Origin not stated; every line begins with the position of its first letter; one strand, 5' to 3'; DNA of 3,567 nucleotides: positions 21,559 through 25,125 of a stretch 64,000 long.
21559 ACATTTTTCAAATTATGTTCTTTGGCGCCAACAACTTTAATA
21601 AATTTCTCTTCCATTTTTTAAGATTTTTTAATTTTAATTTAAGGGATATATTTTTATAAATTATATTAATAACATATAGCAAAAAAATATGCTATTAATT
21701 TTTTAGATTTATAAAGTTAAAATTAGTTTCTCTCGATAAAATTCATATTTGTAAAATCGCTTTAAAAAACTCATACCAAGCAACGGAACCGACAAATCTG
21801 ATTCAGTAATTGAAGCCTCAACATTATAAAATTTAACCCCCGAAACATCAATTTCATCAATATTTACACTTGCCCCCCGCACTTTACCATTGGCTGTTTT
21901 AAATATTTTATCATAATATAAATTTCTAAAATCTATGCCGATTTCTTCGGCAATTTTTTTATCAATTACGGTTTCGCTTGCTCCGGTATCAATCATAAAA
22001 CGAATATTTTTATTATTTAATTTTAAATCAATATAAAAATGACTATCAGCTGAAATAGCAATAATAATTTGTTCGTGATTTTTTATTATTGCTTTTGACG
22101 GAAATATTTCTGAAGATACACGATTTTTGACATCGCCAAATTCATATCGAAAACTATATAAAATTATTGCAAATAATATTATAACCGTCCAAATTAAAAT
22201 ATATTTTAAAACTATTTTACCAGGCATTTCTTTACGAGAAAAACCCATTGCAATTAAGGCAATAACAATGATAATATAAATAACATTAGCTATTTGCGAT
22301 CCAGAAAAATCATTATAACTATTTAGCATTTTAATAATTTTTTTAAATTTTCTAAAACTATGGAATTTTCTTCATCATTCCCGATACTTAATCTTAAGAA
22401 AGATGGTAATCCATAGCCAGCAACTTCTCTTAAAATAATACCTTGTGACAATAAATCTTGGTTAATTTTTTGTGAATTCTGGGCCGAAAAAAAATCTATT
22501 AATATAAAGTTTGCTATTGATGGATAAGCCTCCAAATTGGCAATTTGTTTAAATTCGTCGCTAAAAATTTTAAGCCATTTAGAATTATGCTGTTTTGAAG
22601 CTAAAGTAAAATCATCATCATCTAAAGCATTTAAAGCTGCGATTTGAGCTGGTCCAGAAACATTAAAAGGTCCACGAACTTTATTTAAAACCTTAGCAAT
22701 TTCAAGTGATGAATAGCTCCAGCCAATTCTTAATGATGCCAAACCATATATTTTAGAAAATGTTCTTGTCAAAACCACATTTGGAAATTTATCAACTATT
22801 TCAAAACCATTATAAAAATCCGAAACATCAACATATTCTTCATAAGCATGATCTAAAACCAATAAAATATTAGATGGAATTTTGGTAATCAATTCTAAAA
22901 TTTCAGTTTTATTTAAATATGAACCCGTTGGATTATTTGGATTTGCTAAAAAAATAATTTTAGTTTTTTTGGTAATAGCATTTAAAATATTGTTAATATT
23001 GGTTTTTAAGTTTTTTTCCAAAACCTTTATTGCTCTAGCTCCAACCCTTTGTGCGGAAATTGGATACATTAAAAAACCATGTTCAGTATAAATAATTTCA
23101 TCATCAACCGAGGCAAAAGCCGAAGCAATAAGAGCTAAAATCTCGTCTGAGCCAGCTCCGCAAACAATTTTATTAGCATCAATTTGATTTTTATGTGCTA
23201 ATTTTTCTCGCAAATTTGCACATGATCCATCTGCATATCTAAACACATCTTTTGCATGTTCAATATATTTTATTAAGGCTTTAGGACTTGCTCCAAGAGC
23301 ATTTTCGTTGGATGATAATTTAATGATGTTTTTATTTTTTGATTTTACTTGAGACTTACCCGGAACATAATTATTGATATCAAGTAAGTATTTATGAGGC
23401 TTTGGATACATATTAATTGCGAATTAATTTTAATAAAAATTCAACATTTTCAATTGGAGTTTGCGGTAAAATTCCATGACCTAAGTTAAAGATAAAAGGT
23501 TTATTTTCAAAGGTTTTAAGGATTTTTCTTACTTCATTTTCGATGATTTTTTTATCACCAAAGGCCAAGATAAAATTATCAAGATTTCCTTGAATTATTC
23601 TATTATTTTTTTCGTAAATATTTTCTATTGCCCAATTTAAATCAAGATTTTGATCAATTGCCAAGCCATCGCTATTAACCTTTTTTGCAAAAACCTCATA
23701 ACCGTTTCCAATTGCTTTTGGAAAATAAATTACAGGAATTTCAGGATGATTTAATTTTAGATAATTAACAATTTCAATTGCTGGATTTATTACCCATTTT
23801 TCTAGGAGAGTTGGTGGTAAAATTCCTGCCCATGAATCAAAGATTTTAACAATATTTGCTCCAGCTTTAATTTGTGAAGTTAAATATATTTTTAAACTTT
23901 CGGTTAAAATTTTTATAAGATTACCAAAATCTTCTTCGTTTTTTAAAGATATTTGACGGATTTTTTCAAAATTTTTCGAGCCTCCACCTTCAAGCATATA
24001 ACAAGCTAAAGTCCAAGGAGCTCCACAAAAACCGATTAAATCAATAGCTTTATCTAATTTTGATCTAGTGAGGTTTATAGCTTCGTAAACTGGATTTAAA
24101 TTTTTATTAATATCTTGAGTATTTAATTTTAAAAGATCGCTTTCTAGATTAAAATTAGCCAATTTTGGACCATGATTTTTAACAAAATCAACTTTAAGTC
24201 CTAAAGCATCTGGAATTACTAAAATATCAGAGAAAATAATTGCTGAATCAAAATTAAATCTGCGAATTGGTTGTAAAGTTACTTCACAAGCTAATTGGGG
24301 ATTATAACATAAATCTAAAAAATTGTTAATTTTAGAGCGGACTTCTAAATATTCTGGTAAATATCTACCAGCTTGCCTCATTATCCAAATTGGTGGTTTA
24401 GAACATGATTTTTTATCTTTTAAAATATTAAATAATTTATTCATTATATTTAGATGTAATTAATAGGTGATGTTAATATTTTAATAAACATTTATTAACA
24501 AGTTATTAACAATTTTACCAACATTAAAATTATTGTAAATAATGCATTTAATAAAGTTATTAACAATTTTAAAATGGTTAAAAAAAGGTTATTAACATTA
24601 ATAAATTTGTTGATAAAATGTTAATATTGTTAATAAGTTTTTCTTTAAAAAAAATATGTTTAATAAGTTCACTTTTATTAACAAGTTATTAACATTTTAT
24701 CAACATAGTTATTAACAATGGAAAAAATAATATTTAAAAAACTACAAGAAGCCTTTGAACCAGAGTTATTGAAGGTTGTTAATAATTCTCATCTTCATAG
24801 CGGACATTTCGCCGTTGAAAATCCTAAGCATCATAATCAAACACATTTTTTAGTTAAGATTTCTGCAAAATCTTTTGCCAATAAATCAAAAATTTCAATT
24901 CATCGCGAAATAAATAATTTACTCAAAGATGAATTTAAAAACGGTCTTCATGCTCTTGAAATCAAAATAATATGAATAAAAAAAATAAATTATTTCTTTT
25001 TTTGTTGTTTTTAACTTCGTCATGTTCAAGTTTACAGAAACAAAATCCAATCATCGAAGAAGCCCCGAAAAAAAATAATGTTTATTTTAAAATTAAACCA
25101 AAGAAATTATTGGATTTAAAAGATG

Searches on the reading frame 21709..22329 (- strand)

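Call 11: search_protein_families(library=ncbifam, proteins=[window:21709-22329:-])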
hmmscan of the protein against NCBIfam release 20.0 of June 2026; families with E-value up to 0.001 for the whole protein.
window:21709-22329:- (206 aa): 2 families
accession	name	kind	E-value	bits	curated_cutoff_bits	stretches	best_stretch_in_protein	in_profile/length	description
TIGR02281.1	clan_AA_DTGA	subfamily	3.4e-32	111.2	57.95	1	88-205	2-120/121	TIGR02281 family clan AA aspartic protease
TIGR03698.1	clan_AA_DTGF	subfamily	3.1e-06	27.4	57.35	1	100-192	2-96/107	clan AA aspartic protease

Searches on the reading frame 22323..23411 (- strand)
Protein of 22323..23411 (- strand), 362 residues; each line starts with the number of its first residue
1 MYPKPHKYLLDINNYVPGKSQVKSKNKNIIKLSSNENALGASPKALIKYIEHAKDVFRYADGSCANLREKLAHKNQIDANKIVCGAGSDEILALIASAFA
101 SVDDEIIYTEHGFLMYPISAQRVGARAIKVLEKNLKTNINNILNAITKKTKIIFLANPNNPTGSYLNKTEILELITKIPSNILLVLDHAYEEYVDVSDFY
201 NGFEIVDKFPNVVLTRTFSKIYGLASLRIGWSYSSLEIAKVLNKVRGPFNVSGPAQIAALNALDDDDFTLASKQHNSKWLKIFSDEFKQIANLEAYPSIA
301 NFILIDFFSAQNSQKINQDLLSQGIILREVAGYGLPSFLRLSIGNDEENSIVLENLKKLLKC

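Call 11: search_protein_families(library=ncbifam, proteins=[window:22323-23411:-])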
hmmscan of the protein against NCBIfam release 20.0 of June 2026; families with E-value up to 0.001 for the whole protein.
window:22323-23411:- (362 aa): 72 families (the best 25 are shown)
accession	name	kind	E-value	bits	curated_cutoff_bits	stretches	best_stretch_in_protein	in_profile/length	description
TIGR01141.1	hisC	equivalog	6e-94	314.8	276.55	1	10-358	5-348/349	histidinol-phosphate transaminase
NF002878.0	PRK03321.1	subfamily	1.3e-74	251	374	1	7-358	7-347/352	histidinol-phosphate transaminase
NF003496.0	PRK05166.1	equivalog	2e-71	240.8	540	1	23-360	32-370/373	histidinol-phosphate transaminase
NF006014.0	PRK08153.1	equivalog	7.3e-55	186.3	510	1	30-360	36-364/370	pyridoxal phosphate-dependent aminotransferase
NF002726.0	PRK02610.1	equivalog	1.2e-49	169.2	391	1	13-361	13-370/374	histidinol-phosphate transaminase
TIGR01140.1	L_thr_O3P_dcar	equivalog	6.4e-49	166.8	290.55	1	21-356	11-330/331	threonine-phosphate decarboxylase CobD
NF002877.0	PRK03317.1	equivalog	1.4e-46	159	409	1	30-360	34-367/374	histidinol-phosphate transaminase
NF006580.0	PRK09105.1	subfamily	1e-41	143.1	444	1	20-355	39-366/375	pyridoxal phosphate-dependent aminotransferase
NF006225.0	PRK08354.1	equivalog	3e-35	122.1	288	1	64-359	48-315/318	putative aminotransferase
NF051461.1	pyoverd_PtaA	equivalog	1.5e-34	119.3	500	1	22-350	29-350/359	pyoverdine biosynthesis transaminase PtaA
NF041091.1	asp_aminotase_Arch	equivalog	1e-30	106.8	550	1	20-349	20-363/376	aspartate aminotransferase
NF041364.1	GntC_guanitoxin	equivalog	3.5e-30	105.1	415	1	64-349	39-345/356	guanitoxin biosynthesis PLP-dependent (S)-gamma-hydroxy-L-arginine cyclodehydratase GntC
NF004870.0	PRK06225.1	equivalog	3.8e-27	95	351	1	21-330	22-340/380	pyridoxal phosphate-dependent aminotransferase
NF004621.0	PRK05957.1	equivalog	1.2e-22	80.2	498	1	65-323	72-341/389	pyridoxal phosphate-dependent aminotransferase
NF005744.0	PRK07568.1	subfamily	4.5e-20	71.8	389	1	13-317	16-335/398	pyridoxal phosphate-dependent aminotransferase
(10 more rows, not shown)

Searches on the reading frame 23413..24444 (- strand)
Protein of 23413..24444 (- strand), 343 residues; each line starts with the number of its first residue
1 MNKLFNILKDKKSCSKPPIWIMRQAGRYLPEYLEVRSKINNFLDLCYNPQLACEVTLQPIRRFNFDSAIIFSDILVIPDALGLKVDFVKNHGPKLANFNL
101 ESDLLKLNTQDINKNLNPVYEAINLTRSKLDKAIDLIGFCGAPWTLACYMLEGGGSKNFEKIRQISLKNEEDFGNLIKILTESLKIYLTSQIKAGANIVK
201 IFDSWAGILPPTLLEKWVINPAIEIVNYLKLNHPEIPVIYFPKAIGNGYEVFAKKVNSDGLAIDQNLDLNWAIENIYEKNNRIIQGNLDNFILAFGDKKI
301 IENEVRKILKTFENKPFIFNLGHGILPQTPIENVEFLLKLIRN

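Call 10: find_encoding_contigs(protein=window:23413-24444:-, flank=10000, max_places=10)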
Protein window:23413-24444:- (343 aa): 1 contig read that carries it; 1 place shown.
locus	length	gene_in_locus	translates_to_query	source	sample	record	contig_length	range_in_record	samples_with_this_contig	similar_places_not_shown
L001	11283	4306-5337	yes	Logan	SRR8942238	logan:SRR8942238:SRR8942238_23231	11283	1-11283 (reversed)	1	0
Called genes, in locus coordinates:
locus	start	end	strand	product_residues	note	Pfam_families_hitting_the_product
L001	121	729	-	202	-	PF01025:GrpE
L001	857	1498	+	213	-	PF00574:CLP_protease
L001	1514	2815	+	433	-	PF06689:zf-C4_ClpX, PF01078:Mg_chelatase (faint), PF05496:RuvB_N (faint), PF07724:AAA_2, PF00004:AAA, PF07728:AAA_5 (weak), PF10431:ClpB_D2-small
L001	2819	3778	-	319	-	-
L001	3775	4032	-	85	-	PF01722:BolA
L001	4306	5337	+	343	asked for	PF01208:URO-D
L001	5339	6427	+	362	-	PF00155:Aminotran_1_2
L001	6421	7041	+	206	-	PF09668:Asp_protease (faint), PF13650:Asp_protease_2, PF13975:gag-asp_proteas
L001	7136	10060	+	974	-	PF00005:ABC_tran (faint), PF02463:SMC_N (faint), PF13555:AAA_29 (faint), PF20703:nSTAND1 (faint), PF17760:UvrA_inter, PF17755:UvrA_DNA-bind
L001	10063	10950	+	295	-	PF00348:polyprenyl_synt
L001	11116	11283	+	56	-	?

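Call 11: search_protein_families(library=ncbifam, proteins=[window:23413-24444:-])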
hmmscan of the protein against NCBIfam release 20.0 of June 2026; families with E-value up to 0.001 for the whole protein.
window:23413-24444:- (343 aa): 5 families
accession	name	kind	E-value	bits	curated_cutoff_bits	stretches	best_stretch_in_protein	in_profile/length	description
TIGR01464.1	hemE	equivalog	2.9e-115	384.9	302.95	1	11-342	8-337/338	uroporphyrinogen decarboxylase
NF004889.0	PRK06252.1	subfamily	4.2e-20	72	244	1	48-339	49-331/340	methylcobalamin:coenzyme M methyltransferase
TIGR01463.1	mtaA_cmuA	subfamily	7.3e-13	48.5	235.4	1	48-337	48-331/340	MtaA/CmuA family methyltransferase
NF040654.1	MtaA_Meth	equivalog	9.7e-13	47.7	400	1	73-338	71-329/337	methylcobamide:CoM methyltransferase MtaA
NF041608.1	methylcob_mtaseMtbA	equivalog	1.1e-11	44.5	600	1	101-339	105-332/339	methylcobamide:CoM methyltransferase MtbA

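Call 12: find_homologous_proteins(query=window:23413-24444:-, max_evalue=1e-30)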
Query window:23413-24444:- (343 aa): 8000 proteins with E <= 1e-30 among 8000 candidates; the best 120 are listed.
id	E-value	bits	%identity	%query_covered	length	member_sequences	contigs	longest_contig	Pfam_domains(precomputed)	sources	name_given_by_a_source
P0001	2.0e-226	769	100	100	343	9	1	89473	PF01208.24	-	-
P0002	1.4e-198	677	87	100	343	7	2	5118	PF01208.24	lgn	-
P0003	2.8e-168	578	73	100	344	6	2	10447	PF01208.24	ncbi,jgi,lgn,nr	ncbi:MAG: uroporphyrinogen decarboxylase [Alphaproteobacteria bacterium]|nr:uroporphyrinogen decarbo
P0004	4.7e-168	577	76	100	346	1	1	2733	PF01208.24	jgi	-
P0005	1.4e-165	569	73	100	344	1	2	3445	PF01208.24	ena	-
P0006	1.5e-164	565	73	100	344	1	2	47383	PF01208.24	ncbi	-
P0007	1.9e-164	565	73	100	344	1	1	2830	PF01208.24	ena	-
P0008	2.5e-164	565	73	100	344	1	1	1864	PF01208.24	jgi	jgi:uroporphyrinogen decarboxylase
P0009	4.0e-164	564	73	100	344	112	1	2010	PF01208.24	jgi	-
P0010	1.5e-163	562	72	100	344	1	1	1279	PF01208.24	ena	-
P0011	1.6e-163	562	72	100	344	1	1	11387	PF01208.24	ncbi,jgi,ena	jgi:uroporphyrinogen decarboxylase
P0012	3.6e-163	561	73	100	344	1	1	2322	PF01208.24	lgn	-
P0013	6.2e-163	560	72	100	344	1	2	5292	PF01208.24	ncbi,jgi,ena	jgi:uroporphyrinogen decarboxylase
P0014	8.7e-163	560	72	100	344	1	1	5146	PF01208.24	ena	-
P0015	3.6e-162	558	71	100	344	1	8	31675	PF01208.24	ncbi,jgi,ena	jgi:uroporphyrinogen decarboxylase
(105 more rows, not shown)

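Call 14: find_related_loci(query=A1, collection=genome_contigs, flank=6000)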
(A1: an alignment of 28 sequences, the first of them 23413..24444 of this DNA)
Query A1 (343 aa) in genome_contigs; peptide patterns used: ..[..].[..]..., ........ (x = any residue, [..] = any of these).
600 stretches matched a pattern (row limit reached: there are more); 592 encode a relative of the query (tblastn E <= 1e-3); the best 80 are kept; 80 distinct loci.
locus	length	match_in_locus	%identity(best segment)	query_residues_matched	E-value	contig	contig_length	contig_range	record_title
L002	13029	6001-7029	95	1-343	0e+0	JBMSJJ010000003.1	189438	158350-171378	MAG: Rickettsiales bacterium isolate ARD_V9_S7_50percent_par_metabat.34 NODE_5_length_189438_cov_10.886136, whole genome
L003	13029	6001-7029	72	1-343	2e-169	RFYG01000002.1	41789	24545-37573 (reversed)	MAG: Proteobacteria bacterium isolate WB5_3A_111 contig_100_1, whole genome shotgun sequence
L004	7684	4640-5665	72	1-342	2e-166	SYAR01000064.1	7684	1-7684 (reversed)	MAG: Rickettsiales bacterium isolate F1-20-MAGs143 F1-20__c546444, whole genome shotgun sequence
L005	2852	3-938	75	31-342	2e-164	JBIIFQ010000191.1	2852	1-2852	MAG: Rickettsiales bacterium isolate ME2001-06-04pf_3300042445_group1_bin221 Rohwer_bin1990_scaffold_50714_c1, whole gen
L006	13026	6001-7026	64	1-342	2e-147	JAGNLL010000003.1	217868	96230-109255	MAG: Rickettsiales bacterium isolate Gw_Eff_bin_514 Gw_Eff_37_length_217868_cov_15.653983, whole genome shotgun sequence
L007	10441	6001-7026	62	1-342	2e-144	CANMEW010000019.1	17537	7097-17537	MAG: Rickettsiales bacterium isolate ZH-13may13-17 genome assembly, contig: ZH-13May13-17.fna-C19, whole genome shotgun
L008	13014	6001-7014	63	1-343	2e-142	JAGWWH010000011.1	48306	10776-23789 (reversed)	MAG: Proteobacteria bacterium isolate REEB439 contig-150_1127, whole genome shotgun sequence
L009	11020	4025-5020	61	6-342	3e-137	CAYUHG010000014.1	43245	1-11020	MAG TPA_asm: uncultured Rhizobium sp. isolate SRP219642_co8_395 genome assembly, contig: NODE_872_length_43245_cov_35.53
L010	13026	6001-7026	59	1-342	9e-137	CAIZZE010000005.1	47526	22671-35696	MAG: uncultured Alphaproteobacteria bacterium isolate Loc080925-4-5m_bin-0125 genome assembly, contig: bin-0125:05/83, w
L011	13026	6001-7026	59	1-342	6e-135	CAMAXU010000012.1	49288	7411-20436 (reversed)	MAG: Rickettsia typhi isolate ME-21oct19-9 genome assembly, contig: ME-21oct19-C861, whole genome shotgun sequence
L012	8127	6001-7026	59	1-343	1e-133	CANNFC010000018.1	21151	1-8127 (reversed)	MAG: Rickettsiales bacterium isolate ZH-13may13-88 genome assembly, contig: ZH-13May13-88.fna-C18, whole genome shotgun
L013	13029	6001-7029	57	1-343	6e-132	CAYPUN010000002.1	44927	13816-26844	MAG TPA_asm: uncultured Rickettsia sp. isolate SRP286056_co2_541 genome assembly, contig: NODE_952_length_44927_cov_5.97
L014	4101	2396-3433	56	1-343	4e-127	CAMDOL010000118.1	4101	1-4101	MAG: Rickettsia typhi isolate TrE-25oct19-174 genome assembly, contig: TrE-25oct19-C43341, whole genome shotgun sequence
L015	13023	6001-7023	57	1-342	6e-124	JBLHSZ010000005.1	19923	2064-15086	MAG: Rickettsiales bacterium isolate 3300047667_70 Ga0491197_0003587, whole genome shotgun sequence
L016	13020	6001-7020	56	3-342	5e-120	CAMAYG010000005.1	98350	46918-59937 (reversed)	MAG: Rickettsia typhi isolate ME-21oct19-15 genome assembly, contig: ME-21oct19-C245, whole genome shotgun sequence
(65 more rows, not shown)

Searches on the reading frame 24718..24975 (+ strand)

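Call 11: search_protein_families(library=ncbifam, proteins=[window:24718-24975:+])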
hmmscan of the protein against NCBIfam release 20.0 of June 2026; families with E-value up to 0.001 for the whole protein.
window:24718-24975:+ (85 aa): 1 family
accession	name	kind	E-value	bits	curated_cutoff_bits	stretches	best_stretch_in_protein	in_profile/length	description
NF008638.0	PRK11628.1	equivalog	6.3e-09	35.9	137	1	4-82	6-77/105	transcriptional regulator BolA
